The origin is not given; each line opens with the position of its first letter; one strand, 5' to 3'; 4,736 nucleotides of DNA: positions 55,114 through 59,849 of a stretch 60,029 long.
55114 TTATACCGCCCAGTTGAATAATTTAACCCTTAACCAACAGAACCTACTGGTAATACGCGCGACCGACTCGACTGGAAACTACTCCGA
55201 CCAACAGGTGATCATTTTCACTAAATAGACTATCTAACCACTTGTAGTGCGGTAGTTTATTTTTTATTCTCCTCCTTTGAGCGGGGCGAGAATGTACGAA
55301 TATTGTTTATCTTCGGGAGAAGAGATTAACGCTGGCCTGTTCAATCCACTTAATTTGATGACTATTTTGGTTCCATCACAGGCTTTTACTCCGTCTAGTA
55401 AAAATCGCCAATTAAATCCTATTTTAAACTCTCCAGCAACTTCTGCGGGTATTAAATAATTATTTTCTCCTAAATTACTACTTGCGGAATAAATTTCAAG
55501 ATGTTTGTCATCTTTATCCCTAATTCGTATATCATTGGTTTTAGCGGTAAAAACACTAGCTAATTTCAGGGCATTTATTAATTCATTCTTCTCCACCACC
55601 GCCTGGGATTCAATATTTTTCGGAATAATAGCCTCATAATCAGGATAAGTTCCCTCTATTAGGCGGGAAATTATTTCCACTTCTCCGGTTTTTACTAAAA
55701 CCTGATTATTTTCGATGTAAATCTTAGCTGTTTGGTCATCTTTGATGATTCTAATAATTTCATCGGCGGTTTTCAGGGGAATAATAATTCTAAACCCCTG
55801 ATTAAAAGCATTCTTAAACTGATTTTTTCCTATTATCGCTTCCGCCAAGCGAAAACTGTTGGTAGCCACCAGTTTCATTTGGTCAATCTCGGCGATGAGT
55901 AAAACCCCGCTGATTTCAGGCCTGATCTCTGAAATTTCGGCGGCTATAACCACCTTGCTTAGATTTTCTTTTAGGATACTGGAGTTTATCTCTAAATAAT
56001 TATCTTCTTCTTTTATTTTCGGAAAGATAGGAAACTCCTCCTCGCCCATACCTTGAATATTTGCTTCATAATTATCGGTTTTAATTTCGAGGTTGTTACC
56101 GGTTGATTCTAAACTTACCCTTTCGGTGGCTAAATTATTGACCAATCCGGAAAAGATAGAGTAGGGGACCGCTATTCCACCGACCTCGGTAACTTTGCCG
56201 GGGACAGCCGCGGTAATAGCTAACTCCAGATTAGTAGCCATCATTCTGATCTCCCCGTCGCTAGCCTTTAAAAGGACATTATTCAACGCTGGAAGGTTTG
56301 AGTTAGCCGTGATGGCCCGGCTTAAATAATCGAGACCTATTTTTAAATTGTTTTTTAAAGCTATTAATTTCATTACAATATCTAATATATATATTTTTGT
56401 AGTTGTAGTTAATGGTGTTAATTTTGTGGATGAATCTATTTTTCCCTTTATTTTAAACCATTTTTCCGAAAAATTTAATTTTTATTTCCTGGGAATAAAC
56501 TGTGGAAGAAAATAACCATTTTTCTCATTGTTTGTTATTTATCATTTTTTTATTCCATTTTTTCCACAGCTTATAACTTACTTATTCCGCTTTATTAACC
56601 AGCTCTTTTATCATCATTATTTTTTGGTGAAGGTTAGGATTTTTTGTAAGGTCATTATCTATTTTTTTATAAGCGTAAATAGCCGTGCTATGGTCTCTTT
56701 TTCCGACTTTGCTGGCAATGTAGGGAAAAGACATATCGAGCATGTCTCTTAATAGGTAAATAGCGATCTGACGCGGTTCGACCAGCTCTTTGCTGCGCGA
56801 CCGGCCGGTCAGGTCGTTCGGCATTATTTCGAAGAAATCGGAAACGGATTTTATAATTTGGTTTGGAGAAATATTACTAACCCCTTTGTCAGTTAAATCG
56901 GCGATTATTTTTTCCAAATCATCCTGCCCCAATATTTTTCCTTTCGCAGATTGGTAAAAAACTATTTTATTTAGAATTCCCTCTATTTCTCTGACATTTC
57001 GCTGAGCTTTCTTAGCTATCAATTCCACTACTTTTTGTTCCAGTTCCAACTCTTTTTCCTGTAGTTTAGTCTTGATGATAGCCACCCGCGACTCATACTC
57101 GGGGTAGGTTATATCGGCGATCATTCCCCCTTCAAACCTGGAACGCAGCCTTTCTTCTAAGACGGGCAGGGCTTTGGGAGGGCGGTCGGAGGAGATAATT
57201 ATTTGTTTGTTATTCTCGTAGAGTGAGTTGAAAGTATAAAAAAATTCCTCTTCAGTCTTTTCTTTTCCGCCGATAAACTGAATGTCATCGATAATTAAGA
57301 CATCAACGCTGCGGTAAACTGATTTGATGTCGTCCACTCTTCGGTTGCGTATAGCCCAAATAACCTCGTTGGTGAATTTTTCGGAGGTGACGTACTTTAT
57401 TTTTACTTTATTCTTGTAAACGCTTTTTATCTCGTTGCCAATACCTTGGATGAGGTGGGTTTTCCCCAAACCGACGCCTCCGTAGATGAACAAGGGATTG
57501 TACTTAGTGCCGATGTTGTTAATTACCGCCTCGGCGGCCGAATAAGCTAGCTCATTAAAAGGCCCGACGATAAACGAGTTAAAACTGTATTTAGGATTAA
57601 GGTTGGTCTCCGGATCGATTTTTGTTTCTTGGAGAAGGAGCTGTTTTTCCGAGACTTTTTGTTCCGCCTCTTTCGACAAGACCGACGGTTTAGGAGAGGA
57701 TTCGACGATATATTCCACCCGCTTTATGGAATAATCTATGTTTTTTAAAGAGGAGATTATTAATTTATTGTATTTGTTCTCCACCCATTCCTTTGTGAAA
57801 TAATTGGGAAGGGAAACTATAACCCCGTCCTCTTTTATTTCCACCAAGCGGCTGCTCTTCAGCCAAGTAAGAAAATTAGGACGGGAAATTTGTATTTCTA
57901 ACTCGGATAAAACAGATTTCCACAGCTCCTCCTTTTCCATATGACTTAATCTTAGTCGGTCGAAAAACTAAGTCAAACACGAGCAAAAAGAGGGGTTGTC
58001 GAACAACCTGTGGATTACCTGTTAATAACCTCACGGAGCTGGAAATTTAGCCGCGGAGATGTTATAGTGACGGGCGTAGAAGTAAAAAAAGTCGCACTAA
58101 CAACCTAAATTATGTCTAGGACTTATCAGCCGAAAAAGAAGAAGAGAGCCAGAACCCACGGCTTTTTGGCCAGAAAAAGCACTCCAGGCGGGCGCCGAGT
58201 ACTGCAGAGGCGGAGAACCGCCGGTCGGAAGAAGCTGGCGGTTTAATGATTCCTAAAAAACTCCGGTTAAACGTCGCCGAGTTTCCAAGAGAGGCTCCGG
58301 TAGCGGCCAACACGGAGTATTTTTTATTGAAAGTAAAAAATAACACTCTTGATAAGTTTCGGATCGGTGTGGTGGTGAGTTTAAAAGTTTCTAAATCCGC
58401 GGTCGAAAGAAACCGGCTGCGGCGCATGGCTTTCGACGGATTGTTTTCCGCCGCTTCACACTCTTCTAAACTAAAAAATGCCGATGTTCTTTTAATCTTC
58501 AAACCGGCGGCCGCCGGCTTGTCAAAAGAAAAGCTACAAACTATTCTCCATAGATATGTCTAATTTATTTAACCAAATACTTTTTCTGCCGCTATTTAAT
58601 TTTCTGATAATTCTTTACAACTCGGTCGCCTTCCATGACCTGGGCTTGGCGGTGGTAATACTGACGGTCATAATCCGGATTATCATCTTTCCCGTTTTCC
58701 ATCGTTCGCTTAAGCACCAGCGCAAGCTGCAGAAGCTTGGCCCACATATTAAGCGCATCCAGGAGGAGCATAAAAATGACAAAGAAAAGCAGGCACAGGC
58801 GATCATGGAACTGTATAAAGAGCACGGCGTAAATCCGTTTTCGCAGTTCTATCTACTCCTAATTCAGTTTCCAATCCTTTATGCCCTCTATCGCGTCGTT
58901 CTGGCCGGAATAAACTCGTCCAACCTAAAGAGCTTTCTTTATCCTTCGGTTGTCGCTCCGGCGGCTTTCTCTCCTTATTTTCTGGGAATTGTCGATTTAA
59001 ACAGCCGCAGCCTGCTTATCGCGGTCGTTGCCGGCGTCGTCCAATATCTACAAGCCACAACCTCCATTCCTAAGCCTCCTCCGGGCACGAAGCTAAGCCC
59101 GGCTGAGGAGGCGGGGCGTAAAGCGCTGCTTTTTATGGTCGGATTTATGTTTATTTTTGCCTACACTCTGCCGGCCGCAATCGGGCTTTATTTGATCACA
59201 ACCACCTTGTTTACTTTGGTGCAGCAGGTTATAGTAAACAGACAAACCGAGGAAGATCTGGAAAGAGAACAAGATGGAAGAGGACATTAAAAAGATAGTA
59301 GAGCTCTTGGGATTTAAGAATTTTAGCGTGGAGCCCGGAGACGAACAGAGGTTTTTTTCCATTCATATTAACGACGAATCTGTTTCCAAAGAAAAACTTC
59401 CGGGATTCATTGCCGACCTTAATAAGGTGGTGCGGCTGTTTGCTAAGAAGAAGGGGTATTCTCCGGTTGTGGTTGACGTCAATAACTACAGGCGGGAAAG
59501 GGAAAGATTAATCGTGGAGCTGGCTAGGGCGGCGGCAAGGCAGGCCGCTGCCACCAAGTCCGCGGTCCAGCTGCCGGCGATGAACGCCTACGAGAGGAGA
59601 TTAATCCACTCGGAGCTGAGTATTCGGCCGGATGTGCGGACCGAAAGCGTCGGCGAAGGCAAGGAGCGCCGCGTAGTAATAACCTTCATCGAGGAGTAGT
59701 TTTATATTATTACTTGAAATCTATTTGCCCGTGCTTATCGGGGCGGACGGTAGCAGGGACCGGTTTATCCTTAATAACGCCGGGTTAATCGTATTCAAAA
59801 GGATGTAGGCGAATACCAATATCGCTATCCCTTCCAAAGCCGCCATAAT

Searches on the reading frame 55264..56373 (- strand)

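Call 10: search_protein_families(library=pfam, proteins=[window:55264-56373:-], max_evalue=0.001)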
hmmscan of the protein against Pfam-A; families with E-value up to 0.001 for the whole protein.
window:55264-56373:- (369 aa): 3 families
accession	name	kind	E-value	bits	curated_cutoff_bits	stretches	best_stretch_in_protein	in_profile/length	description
PF02767.21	DNA_pol3_beta_2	-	2e-23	83.3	27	1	128-245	1-116/116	DNA polymerase III beta subunit, central domain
PF00712.24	DNA_pol3_beta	-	6.7e-20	71.9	24.4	1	1-117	1-119/120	DNA polymerase III beta subunit, N-terminal domain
PF02768.20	DNA_pol3_beta_3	-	3.4e-19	69.3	27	1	249-365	3-120/121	DNA polymerase III beta subunit, C-terminal domain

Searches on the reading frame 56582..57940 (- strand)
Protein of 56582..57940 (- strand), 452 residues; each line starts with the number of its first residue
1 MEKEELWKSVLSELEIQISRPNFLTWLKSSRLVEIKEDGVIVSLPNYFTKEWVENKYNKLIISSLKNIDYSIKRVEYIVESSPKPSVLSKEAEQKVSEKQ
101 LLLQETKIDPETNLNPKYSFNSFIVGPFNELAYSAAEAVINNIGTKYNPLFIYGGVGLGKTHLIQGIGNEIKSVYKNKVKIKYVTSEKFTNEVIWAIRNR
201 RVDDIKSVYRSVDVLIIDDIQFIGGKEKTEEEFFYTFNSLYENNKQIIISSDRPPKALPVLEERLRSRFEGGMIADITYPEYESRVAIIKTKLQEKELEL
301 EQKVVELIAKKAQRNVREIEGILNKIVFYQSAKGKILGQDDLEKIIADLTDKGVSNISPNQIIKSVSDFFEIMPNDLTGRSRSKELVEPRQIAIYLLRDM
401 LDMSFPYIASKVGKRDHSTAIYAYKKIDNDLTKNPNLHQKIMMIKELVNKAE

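Call 10: search_protein_families(library=pfam, proteins=[window:56582-57940:-], max_evalue=0.001)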
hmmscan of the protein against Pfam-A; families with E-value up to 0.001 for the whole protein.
window:56582-57940:- (452 aa): 5 families
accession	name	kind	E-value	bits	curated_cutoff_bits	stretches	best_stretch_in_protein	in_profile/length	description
PF00308.24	Bac_DnaA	-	1.9e-63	213.9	23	1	114-275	1-161/162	Bacterial DnaA ATPAse domain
PF08299.17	Bac_DnaA_C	-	2.1e-24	85.8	31.5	1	360-427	2-69/69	Bacterial dnaA protein helix-turn-helix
PF11638.13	DnaA_N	-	1.6e-14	53.8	24.6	1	4-66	1-64/65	DnaA N-terminal domain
PF01695.23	IstB_IS21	-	4.3e-08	33.4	24.1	1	145-253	91-194/238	IstB-like ATP binding protein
PF00004.35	AAA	-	1.8e-05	25.7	21.2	1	151-269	2-127/131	ATPase family associated with various cellular activities (AAA)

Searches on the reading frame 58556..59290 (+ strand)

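Call 10: search_protein_families(library=pfam, proteins=[window:58556-59290:+], max_evalue=0.001)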
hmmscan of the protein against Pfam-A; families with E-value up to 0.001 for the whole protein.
window:58556-59290:+ (244 aa): 2 families
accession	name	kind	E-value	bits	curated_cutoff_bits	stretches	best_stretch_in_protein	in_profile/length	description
PF02096.25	60KD_IMP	-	1.8e-43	148.8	35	1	30-229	2-163/163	60Kd inner membrane protein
PF00558.24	Vpu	-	0.00035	20.7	24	1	29-93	7-76/81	Vpu protein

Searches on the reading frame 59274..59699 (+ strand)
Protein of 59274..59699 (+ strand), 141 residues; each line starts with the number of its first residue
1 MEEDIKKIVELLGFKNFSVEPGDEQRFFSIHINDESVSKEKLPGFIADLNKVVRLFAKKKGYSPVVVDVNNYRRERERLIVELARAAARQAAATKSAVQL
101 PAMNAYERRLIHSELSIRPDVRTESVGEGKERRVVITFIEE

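Call 10: search_protein_families(library=pfam, proteins=[window:59274-59699:+], max_evalue=0.001)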
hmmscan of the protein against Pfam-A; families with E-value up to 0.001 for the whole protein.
window:59274-59699:+ (141 aa): 1 family
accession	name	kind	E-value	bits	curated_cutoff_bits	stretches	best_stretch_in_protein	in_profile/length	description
PF01424.28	R3H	-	7.4e-16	58.4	26.8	1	81-137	4-59/60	R3H domain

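Call 25: find_encoding_contigs(protein=window:59274-59699:+, flank=10000, max_places=6)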
Protein window:59274-59699:+ (141 aa): 14 contigs read that carry it; 6 places shown.
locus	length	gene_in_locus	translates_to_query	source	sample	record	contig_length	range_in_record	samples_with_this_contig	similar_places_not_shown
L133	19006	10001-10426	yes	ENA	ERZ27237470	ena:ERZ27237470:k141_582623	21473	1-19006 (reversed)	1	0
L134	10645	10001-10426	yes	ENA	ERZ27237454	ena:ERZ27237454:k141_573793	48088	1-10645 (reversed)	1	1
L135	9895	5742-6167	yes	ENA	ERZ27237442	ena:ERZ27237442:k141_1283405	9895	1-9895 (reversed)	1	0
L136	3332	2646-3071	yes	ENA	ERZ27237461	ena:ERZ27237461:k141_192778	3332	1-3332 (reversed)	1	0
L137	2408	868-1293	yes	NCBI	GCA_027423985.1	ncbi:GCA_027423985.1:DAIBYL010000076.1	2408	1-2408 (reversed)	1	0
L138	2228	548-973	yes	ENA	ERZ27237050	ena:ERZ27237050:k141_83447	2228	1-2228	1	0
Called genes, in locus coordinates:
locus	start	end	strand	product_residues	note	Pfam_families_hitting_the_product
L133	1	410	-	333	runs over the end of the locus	PF05496:RuvB_N, PF00004:AAA, PF07728:AAA_5, PF17864:AAA_lid_4, PF05491:WHD_RuvB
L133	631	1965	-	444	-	PF00437:T2SSE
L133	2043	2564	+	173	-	PF20772:TACO1_YebC_N, PF01709:Transcrip_reg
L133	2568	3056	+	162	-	PF02075:RuvC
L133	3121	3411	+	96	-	-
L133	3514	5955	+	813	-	PF00912:Transgly, PF00905:Transpeptidase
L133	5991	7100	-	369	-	PF00712:DNA_pol3_beta, PF02767:DNA_pol3_beta_2, PF02768:DNA_pol3_beta_3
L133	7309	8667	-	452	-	PF11638:DnaA_N, PF00308:Bac_DnaA, PF01695:IstB_IS21 (weak), PF00004:AAA (faint), PF08299:Bac_DnaA_C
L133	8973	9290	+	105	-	PF00825:Ribonuclease_P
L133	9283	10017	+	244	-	PF02096:60KD_IMP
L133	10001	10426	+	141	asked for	PF01424:R3H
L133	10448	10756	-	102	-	PF18895:T4SS_pilin (weak)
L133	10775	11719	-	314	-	PF18895:T4SS_pilin (weak)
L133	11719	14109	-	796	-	PF26593:TraC-like, PF11130:TraC_F_IV (weak), PF01935:DUF87 (weak), PF12846:AAA_10, PF19044:P-loop_TraG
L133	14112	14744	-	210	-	PF12666:PrgI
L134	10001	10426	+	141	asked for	PF01424:R3H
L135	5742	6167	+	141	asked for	PF01424:R3H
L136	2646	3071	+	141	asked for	PF01424:R3H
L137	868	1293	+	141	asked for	PF01424:R3H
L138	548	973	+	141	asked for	PF01424:R3H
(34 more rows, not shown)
